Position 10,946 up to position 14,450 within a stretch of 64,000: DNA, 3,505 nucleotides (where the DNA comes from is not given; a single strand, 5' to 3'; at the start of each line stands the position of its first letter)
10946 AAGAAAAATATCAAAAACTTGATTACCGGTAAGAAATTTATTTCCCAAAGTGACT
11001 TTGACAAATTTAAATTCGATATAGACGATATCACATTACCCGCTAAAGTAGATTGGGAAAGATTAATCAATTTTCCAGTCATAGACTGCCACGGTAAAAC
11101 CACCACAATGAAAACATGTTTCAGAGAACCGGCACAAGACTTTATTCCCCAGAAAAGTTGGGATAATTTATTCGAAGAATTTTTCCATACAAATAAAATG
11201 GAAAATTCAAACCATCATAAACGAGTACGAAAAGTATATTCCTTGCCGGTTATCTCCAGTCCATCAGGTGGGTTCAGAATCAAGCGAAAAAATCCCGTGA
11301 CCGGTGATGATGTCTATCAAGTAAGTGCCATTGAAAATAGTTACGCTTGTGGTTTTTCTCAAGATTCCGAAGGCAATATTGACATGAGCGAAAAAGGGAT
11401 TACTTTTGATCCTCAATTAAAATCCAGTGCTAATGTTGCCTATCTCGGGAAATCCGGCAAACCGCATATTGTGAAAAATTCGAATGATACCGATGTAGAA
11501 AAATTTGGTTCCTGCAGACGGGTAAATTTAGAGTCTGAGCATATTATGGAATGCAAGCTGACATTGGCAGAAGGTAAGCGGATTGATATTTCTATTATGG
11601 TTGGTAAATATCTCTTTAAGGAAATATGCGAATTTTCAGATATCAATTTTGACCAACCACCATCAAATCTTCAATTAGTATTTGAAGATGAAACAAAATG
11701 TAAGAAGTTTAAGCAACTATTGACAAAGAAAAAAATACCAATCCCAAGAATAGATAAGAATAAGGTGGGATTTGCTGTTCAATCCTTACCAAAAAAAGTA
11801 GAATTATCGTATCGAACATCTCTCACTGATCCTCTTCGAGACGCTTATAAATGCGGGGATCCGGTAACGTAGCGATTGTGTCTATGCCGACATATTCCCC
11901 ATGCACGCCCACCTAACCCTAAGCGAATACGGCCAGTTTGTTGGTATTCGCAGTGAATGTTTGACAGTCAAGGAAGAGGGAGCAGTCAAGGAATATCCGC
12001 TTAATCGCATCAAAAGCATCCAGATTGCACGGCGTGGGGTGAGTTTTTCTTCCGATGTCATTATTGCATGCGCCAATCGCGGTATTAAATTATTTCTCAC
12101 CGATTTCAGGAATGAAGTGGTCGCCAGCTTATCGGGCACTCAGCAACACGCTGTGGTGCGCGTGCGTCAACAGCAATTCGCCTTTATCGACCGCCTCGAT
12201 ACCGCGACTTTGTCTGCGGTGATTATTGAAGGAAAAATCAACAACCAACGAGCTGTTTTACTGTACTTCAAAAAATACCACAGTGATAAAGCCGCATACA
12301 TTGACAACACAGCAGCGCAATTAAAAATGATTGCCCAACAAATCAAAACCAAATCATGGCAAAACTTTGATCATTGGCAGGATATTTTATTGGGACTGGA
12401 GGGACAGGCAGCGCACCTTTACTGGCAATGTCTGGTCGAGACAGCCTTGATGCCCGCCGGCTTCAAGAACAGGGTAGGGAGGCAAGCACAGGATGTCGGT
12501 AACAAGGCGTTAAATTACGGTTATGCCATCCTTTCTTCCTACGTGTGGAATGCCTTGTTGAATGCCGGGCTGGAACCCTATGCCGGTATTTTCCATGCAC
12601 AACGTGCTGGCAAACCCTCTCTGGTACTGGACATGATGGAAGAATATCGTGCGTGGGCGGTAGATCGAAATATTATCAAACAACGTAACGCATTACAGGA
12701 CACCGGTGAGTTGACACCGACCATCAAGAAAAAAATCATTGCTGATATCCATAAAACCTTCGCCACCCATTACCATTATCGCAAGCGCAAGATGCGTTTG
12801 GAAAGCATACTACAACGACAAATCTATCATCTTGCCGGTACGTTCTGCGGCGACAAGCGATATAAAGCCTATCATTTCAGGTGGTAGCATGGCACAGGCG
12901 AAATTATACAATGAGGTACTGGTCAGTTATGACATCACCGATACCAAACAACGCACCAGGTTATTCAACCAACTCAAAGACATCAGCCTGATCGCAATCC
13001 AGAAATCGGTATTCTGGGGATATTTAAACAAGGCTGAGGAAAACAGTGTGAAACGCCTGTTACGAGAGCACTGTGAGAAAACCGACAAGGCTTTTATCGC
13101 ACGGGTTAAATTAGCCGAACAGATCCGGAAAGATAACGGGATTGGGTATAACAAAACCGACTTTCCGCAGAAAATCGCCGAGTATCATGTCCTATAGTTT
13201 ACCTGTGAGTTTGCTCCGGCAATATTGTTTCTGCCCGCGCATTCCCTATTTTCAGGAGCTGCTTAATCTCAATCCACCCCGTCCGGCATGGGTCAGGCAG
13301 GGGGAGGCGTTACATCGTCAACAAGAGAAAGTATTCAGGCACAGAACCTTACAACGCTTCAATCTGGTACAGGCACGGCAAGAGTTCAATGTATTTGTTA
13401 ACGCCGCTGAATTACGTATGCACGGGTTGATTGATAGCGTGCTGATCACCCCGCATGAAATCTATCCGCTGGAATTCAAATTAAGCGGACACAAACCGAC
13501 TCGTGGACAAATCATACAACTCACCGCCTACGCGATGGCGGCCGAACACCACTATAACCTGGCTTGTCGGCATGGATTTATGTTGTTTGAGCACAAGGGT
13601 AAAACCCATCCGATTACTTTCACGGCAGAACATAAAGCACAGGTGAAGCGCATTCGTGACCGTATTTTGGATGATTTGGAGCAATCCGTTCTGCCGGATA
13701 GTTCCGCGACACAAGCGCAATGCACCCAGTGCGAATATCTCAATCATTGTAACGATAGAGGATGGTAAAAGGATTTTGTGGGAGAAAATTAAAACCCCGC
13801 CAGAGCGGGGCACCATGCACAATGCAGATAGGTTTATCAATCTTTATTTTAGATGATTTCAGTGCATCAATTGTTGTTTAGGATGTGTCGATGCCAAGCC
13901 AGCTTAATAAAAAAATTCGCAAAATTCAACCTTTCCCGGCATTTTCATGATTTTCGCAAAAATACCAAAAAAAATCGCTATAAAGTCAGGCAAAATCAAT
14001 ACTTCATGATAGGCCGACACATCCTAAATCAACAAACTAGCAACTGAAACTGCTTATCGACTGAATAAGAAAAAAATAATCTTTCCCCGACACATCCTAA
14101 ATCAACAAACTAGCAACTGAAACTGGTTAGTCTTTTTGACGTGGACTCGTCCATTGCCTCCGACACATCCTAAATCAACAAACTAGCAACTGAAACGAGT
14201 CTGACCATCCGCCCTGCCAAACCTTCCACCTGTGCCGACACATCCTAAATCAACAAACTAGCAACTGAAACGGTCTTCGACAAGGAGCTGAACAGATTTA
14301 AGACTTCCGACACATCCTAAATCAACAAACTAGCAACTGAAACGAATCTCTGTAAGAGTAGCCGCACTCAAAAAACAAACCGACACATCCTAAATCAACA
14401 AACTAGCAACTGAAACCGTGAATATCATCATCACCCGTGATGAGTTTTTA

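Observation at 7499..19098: Complete, compact type II-B CRISPR-Cas locus with a very large array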

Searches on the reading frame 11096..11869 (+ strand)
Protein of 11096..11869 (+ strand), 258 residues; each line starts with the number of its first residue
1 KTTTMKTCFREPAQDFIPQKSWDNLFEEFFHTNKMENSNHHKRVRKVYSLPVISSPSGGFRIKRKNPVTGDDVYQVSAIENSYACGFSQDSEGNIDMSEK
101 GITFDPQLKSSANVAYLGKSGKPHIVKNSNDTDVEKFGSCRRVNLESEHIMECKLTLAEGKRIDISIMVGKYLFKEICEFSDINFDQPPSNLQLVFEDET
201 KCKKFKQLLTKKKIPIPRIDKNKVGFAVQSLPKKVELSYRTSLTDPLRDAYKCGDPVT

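Call 38: search_solved_structures(query=window:11096-11869:+, max_evalue=10, show_alignments=3)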
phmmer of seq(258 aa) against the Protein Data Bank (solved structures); distinct sequences matched with E-value up to 10: 5.
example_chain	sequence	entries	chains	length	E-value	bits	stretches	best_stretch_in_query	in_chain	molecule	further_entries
9ko9_A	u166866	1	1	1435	1.4e-06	31.4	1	23-99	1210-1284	CRISPR-associated endonuclease Cas9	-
9kor_A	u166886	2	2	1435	1.4e-06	31.4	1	23-99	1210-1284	CRISPR-associated endonuclease Cas9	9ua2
8umf_A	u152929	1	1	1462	1.4e-06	31.3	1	23-99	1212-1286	Cas9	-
2mhs_A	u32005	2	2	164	1.1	12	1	15-42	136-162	Induced myeloid leukemia cell differentiation protein Mcl-1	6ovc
4nvs_A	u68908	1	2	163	1.2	11.8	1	84-144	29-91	Putative enzyme, glyoxalase family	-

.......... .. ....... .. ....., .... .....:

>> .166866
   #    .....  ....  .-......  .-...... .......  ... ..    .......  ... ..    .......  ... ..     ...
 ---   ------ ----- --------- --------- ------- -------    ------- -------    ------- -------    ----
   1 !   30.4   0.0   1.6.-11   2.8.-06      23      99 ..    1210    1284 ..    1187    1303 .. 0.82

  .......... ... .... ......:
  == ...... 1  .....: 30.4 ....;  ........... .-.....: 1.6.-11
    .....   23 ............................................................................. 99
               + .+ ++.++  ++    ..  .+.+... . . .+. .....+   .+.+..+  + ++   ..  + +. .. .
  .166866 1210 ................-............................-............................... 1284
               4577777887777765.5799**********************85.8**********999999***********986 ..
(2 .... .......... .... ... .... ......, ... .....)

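Call 73: search_solved_structures(query=A4, max_evalue=0.01, show_alignments=4)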
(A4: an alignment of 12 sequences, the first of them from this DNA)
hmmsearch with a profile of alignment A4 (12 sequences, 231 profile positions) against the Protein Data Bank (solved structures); distinct sequences matched with E-value up to 0.01: 7.
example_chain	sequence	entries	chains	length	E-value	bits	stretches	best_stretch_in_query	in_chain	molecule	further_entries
9ko9_A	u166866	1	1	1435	6.1e-42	147.1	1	9-227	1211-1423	CRISPR-associated endonuclease Cas9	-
9kor_A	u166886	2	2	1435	6.1e-42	147.1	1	9-227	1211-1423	CRISPR-associated endonuclease Cas9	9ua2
8umf_A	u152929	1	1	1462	6.4e-42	147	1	9-227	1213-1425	Cas9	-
9n6t_A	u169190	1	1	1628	1.3e-10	44.6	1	9-147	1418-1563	CRISPR-associated endonuclease Cas9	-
9ehf_A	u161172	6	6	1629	1.3e-10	44.6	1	9-147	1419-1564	CRISPR-associated endonuclease Cas9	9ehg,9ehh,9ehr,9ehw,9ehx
5b2o_A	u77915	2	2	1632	1.3e-10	44.6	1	9-147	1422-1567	CRISPR-associated endonuclease Cas9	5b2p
5b2q_A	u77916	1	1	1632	1.7e-09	40.9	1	9-142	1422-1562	CRISPR-associated endonuclease Cas9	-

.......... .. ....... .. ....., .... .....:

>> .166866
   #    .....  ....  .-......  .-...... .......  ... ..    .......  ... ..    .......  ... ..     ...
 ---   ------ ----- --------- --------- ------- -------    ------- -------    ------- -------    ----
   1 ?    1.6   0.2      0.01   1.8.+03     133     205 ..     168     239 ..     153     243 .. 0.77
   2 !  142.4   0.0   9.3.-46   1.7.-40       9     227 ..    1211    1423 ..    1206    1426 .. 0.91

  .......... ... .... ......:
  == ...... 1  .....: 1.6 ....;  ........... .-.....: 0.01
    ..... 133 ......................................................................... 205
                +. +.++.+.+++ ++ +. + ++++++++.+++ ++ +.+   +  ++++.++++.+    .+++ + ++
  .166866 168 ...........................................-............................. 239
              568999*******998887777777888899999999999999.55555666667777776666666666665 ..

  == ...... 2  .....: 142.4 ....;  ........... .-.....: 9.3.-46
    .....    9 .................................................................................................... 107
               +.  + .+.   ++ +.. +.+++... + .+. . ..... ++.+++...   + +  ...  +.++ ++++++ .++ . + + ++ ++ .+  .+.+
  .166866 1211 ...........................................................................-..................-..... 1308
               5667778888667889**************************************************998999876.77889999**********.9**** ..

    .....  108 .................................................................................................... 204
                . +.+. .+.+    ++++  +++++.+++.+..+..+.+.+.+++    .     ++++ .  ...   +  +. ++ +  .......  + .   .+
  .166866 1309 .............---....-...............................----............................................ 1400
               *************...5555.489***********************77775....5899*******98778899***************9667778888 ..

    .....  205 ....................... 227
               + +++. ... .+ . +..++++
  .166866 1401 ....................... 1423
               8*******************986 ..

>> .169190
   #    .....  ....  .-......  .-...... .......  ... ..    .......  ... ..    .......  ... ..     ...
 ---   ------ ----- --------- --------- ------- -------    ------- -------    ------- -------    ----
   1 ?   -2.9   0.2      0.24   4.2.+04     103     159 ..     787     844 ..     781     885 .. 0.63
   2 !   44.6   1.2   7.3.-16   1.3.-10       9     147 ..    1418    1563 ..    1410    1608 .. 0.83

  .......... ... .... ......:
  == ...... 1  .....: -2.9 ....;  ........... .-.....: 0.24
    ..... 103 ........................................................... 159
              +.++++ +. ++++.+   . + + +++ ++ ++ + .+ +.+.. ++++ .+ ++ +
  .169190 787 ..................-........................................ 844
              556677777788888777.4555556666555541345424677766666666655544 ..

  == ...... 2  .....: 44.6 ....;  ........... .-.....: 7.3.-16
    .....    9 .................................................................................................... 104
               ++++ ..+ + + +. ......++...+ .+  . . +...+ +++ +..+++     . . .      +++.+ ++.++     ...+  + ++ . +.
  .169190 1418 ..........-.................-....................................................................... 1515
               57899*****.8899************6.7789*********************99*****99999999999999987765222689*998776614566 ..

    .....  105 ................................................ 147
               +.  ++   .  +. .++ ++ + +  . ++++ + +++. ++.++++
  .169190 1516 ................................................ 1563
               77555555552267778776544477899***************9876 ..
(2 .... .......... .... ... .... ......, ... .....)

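Call 95: predict_structure(alignment_id=A4)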
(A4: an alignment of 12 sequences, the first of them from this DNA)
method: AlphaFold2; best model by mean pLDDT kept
length: 243 residues; sequences in the alignment: 12
mean_pLDDT: 77.0   pTM: 0.65
mean pLDDT of the five models: 77.0, 71.8, 70.7, 68.7, 68.1
residues with pLDDT >= 90: 85; 70-90: 74; 50-70: 54; < 50: 30
segments of 3 or more residues with pLDDT < 50: 22-44
pLDDT, mean of each block of 10 residues (from residue 1): 79 63 44 40 51 63 57 86 77 64 55 72 91 93 89 94 89 90 92 91 88 92 93 93 87
secondary structure, 60 per line:
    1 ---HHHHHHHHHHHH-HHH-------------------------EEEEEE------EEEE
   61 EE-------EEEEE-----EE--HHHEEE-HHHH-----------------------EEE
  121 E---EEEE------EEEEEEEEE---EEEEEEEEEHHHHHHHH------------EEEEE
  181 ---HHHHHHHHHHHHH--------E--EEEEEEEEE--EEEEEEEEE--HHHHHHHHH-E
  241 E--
elements in order: H4-15 E45-50 E57-62 E70-74 E87-89 H91-94 E118-121 E125-128 E135-143 E147-155 H156-163 E176-180 H184-196 E208-216 E219-227 H230-238

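Call 98: fold_search(model_id=the predicted structure, library=pdb)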
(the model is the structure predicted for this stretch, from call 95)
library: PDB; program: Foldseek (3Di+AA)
matches with E <= 10: 601; with E <= 0.001: 5
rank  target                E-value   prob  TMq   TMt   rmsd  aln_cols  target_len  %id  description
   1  9kor_A                1.6e-07  1.00  0.48  0.11  11.0       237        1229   23  Cryo-EM structure of PsCas9-sgRNA-dsDNA ternary complex (released 2025-07-30)
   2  9ko9_A                3.1e-07  1.00  0.47  0.10  13.4       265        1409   18  Cryo-EM structure of PsCas9-sgRNA binary complex (released 2025-07-30)
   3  8umf_A                5.3e-07  1.00  0.44  0.10   8.1       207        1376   19  Structure of PsCas9 in complex with gRNA and DNA in product state (released 2024-10-02)
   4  9ua2_A                6.3e-07  1.00  0.47  0.10  13.6       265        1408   19  Cryo-EM structure of PsCas9-sgRNA-dsDNA (30 nt) ternary complex (released 2025-07-30)
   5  5b2o_A                6.0e-04  0.99  0.32  0.08  11.5       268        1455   16  Crystal structure of Francisella novicida Cas9 in complex with sgRNA and target DNA (TGG PAM) (released 2016-03-02)
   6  5b2q_A                1.2e-03  0.99  0.33  0.08  11.9       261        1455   16  Crystal structure of Francisella novicida Cas9 RHA in complex with sgRNA and target DNA (TGG PAM) (released 2016-03-02)
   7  9ehr_A                1.5e-03  0.98  0.32  0.12  11.9       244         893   17  FnCas9 perfect match DNA non-productive state no RuvC (released 2025-10-01)
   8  9ehx_A                2.3e-03  0.96  0.32  0.09  11.9       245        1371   17  FnCas9 16 mismatch DNA product state (released 2025-10-01)
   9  9ehh_A                4.0e-03  0.92  0.31  0.11  12.0       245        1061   18  FnCas9 perfect match DNA non-productive state (released 2025-10-01)
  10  9ux0_C                3.3e-02  0.82  0.18  0.29   9.7       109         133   14  Crystal structure of the virulence effector VepA in complex with its secretion chaperone VecA (released 2025-06-25)
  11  4qxz_A                7.2e-02  0.54  0.17  0.27  12.2       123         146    9  Crystal structure of a hypothetical protein from Staphylococcus aureus (released 2015-06-10)
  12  5jxm                  9.1e-02  0.12  0.13  0.10  15.4       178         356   11  Crystal Structure of Prenyltransferase PriB Apo Form (released 2016-06-08)
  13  4jmf_B                1.3e-01  0.51  0.20  0.35   8.8       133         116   10  Crystal structure of ExoT (residues 28 -77)- SpcS complex from Pseudomonas aeruginosa at 2.1 angstrom (released 2014-02-05)
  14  4fhr_A                1.6e-01  0.09  0.12  0.14  12.2       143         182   10  Crystal structure of the complex between the flagellar motor proteins FliG and FliM. (released 2012-08-22)
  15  7w8y                  2.1e-01  0.09  0.14  0.11  16.5       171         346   12  DMSPP- and Naplha-Me-Trp-bound 6-dimethylallyl tryptophan synthase, IptA (released 2022-10-19)
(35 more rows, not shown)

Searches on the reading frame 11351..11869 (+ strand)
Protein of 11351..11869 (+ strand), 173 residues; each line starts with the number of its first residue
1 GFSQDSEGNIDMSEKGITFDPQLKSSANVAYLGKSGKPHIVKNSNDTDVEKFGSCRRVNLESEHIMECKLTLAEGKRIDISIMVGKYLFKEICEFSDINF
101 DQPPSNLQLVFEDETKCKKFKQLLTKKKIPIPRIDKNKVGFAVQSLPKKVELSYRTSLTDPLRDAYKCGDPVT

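Call 85: search_protein_representatives(protein=window:11351-11869:+)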
Query: 173 residues. Proteins with E-value up to 0.001 (for the whole library): 5; up to 1e-10: 2; up to 1e-30: 2. The best 5 are listed.
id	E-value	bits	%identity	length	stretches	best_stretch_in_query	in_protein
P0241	5.2e-35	137.0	49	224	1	1-172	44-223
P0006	2.9e-32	128.1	45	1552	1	1-169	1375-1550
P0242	4.7e-07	46.0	35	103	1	78-172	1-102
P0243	4.9e-06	42.7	53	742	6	109-141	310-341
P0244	7.2e-06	42.2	23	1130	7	64-138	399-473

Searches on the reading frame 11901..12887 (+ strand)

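Call 5: search_protein_families(library=ncbifam, proteins=[window:11901-12887:+])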
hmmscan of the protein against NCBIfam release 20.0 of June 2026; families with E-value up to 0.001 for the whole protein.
window:11901-12887:+ (328 aa): 9 families
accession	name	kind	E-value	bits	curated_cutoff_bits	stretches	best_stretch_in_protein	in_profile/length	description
TIGR00287.1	cas1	equivalog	4e-60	203.6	71.7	1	5-322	2-326/327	CRISPR-associated endonuclease Cas1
TIGR03640.1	cas1_DVULG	exception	4e-42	144.6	385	1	12-308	13-311/340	type I-C CRISPR-associated endonuclease Cas1c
NF049935.1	cas4g_cas1g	exception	2e-40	138.8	560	1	4-264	216-470/546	CRISPR-associated endonuclease Cas4g/Cas1g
TIGR04093.1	cas1_CYANO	exception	2.4e-37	128.6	385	1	21-261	20-255/334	type I-D CRISPR-associated endonuclease Cas1d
TIGR03639.1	cas1_NMENI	exception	1.3e-32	113.3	120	1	13-307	11-273/278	type II CRISPR-associated endonuclease Cas1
TIGR03983.1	cas1_MYXAN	equivalog_domain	1.7e-22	79.9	358.05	1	9-265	18-271/347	type I-MYXAN CRISPR-associated endonuclease Cas1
TIGR03641.1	cas1_HMARI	exception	3.2e-19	69.4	304.1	1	19-328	16-324/324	type I-B CRISPR-associated endonuclease Cas1b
TIGR04329.1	cas1_PREFRAN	exception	6.1e-19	68.2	300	1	31-266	38-254/317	type V CRISPR-associated endonuclease Cas1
TIGR03638.1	cas1_ECOLI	exception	0.00076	18.8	215.6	0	193-251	165-221/269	type I-E CRISPR-associated endonuclease Cas1e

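Call 6: search_protein_families(library=pfam, proteins=[window:11901-12887:+])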
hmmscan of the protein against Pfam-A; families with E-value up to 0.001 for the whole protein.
window:11901-12887:+ (328 aa): 1 family
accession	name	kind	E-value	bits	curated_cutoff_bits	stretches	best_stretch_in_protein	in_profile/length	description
PF01867.21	Cas_Cas1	-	4.9e-58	197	22.3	1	6-265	2-253/283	CRISPR associated protein Cas1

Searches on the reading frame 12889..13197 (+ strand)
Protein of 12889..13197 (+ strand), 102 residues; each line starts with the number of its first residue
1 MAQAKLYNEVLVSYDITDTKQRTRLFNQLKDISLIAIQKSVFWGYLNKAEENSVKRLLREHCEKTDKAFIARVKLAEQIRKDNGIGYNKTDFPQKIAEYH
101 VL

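Call 5: search_protein_families(library=ncbifam, proteins=[window:12889-13197:+])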
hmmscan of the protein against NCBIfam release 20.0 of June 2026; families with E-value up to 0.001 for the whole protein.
window:12889-13197:+ (102 aa): 1 family
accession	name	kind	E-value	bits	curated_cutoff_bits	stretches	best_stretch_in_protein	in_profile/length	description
TIGR01573.1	cas2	equivalog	8.4e-08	32.4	24.5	1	10-74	3-71/96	CRISPR-associated endonuclease Cas2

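Call 6: search_protein_families(library=pfam, proteins=[window:12889-13197:+])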
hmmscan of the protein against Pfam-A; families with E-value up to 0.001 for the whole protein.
window:12889-13197:+ (102 aa): 1 family
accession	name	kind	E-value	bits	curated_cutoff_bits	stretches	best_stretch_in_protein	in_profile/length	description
PF09827.14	CRISPR_Cas2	-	3.9e-11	43.4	23.8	1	10-71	3-64/74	CRISPR associated protein Cas2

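Call 55: find_encoding_contigs(protein=window:12889-13197:+, flank=10000, max_places=8)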
Protein window:12889-13197:+ (102 aa): no gene with exactly this product is on record in the collection.

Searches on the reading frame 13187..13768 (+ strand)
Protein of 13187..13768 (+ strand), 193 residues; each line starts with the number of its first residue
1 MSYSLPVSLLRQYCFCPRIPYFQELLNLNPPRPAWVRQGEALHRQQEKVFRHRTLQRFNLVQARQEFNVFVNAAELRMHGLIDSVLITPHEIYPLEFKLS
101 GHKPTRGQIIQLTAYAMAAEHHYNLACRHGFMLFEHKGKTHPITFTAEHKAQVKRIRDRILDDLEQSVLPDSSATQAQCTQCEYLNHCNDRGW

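Call 5: search_protein_families(library=ncbifam, proteins=[window:13187-13768:+])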
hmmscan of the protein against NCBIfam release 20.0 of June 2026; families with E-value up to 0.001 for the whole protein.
window:13187-13768:+ (193 aa): 3 families
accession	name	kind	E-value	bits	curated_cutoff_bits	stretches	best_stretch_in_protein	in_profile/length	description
TIGR00372.1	cas4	equivalog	1.3e-28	100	65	1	6-189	2-179/180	CRISPR-associated protein Cas4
NF049935.1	cas4g_cas1g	exception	1.4e-14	53.5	560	1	5-188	2-189/546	CRISPR-associated endonuclease Cas4g/Cas1g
TIGR03491.1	TIGR03491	subfamily_domain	0.0001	21.4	97.45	1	100-191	118-207/462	TM0106 family RecB-like putative nuclease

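Call 6: search_protein_families(library=pfam, proteins=[window:13187-13768:+])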
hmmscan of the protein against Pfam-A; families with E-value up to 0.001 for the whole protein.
window:13187-13768:+ (193 aa): 2 families
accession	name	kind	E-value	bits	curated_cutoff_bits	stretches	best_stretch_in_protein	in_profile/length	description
PF01930.23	Cas_Cas4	-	7.9e-13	49.2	22.7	1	8-188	3-158/160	Domain of unknown function DUF83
PF12705.13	PDDEXK_1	-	3.1e-09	37.6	22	1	58-189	110-247/247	PD-(D/E)XK nuclease superfamily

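Call 100: search_protein_families(library=padloc, proteins=[window:13187-13768:+], max_evalue=0.001)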
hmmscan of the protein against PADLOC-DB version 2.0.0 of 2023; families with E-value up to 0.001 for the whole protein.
window:13187-13768:+ (193 aa): 18 families
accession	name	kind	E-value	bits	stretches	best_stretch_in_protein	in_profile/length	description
PDLC02083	Cas4_II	-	3.7e-69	230.9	1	4-191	1-186/186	-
PDLC00943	Cas4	-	3.6e-29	100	1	6-189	2-179/180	CRISPR-associated protein Cas4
PDLC01250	Cas4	-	7.5e-25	86.2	1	6-188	2-167/168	"CAS-I,CAS-II,CAS-III,CAS-IV,CAS-V,CAS-VI; acquisition_associated"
PDLC01447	Cas4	-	2.9e-21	74.6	1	3-189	3-158/161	"CAS-I,CAS-II,CAS-III,CAS-IV,CAS-V,CAS-VI; acquisition_associated"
PDLC02087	Cas4b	-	3.6e-19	67.6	1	7-188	5-188/189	-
PDLC01773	Cas4c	-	1.2e-18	65.4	1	4-189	19-194/229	-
PDLC02034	Cas4d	-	3.1e-18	64.1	1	4-188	5-180/192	-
PDLC00944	Cas4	-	1.4e-17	62.4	1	7-188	3-176/177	Cas4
PDLC01611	Cas4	-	3.6e-15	54.6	1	7-188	2-156/158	"CAS-I,CAS-II,CAS-III,CAS-IV,CAS-V,CAS-VI; acquisition_associated"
PDLC01747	Cas1g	-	1e-12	45.5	1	5-188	1-176/523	-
PDLC02035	Cas4d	-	1.4e-11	42.2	1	6-188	7-174/196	-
PDLC02085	Cas4a2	-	1.5e-09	36.4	1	6-189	3-162/166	-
PDLC01771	Cas4b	-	6.9e-07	27.6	1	95-188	69-158/162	-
PDLC05014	PDC-S41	-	2e-05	21.1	1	55-124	47-116/657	-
PDLC01772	Cas4b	-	0.00011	20.7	1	100-189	75-162/164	-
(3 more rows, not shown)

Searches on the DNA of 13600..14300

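Call 99: search_rna_families(source=window, start=13600, end=14300, threshold=evalue, max_evalue=10)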
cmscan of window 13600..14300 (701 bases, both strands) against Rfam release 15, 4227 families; matches with E-value up to 10: 3.
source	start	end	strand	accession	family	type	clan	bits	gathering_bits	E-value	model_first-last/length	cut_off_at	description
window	13928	13981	-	RF03823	mir-1814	Gene; miRNA;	-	16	90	2.1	1-70/70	no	mir-1814 microRNA precursor family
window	13794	13811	-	RF00195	RsmY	Gene; sRNA;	CL00106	12.9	57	1.3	101-118/121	no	RsmY RNA family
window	13789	13855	-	RF01400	istR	Gene; antitoxin;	-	12.4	45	9.6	1-130/130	no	istR Hfq binding RNA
